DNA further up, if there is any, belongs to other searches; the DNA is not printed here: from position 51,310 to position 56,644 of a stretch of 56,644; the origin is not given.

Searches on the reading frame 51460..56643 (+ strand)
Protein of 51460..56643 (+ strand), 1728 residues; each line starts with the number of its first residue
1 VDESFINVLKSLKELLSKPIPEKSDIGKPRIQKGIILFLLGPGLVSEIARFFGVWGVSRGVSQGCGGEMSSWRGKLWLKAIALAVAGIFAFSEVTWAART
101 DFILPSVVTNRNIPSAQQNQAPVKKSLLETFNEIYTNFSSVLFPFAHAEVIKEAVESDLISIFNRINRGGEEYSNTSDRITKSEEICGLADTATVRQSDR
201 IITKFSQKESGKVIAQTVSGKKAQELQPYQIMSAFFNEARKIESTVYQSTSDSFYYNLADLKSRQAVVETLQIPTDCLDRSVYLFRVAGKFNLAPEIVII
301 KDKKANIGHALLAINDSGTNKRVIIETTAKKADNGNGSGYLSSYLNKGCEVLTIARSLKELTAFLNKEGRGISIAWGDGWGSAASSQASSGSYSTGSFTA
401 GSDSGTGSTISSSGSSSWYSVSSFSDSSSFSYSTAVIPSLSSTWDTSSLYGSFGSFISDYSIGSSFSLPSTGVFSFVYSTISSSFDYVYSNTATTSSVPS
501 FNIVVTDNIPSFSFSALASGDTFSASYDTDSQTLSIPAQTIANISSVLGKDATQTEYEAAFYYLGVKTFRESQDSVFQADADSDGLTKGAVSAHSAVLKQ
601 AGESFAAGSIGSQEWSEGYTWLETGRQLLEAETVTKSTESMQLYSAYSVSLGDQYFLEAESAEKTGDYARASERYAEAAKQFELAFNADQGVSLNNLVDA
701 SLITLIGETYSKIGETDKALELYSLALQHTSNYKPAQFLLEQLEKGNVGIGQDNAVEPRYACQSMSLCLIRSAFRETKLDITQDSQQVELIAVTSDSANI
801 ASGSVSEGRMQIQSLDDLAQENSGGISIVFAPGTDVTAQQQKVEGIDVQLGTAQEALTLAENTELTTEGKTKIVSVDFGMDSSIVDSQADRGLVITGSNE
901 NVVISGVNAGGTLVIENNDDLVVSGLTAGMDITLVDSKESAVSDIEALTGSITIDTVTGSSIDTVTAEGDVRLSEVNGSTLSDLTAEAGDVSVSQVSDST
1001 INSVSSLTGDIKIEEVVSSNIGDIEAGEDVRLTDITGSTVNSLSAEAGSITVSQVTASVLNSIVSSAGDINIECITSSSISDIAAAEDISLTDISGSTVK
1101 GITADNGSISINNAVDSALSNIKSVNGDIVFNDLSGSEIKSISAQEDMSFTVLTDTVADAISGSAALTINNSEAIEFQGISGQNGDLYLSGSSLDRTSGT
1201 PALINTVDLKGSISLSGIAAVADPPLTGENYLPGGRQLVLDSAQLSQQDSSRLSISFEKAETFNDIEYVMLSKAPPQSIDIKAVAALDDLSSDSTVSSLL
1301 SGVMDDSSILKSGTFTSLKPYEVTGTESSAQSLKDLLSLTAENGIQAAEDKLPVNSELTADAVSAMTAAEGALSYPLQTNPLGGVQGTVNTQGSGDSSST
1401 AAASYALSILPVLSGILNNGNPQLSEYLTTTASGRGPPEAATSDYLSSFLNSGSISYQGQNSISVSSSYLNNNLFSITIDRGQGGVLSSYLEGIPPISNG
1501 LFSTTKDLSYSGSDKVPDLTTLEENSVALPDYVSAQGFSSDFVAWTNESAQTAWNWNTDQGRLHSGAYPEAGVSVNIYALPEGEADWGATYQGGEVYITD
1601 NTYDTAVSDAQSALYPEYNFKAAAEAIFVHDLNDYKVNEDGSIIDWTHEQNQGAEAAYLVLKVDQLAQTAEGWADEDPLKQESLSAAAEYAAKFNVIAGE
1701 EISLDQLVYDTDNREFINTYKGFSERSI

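Call 54: search_protein_families(library=pfam, proteins=[window:51460-56643:+], max_evalue=0.001)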
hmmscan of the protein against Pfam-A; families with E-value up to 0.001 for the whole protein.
window:51460-56643:+ (1728 aa): 1 family
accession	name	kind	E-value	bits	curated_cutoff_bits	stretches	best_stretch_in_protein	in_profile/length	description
PF13424.12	TPR_12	-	0.00056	20.5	30.1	0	666-728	10-73/77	Tetratricopeptide repeat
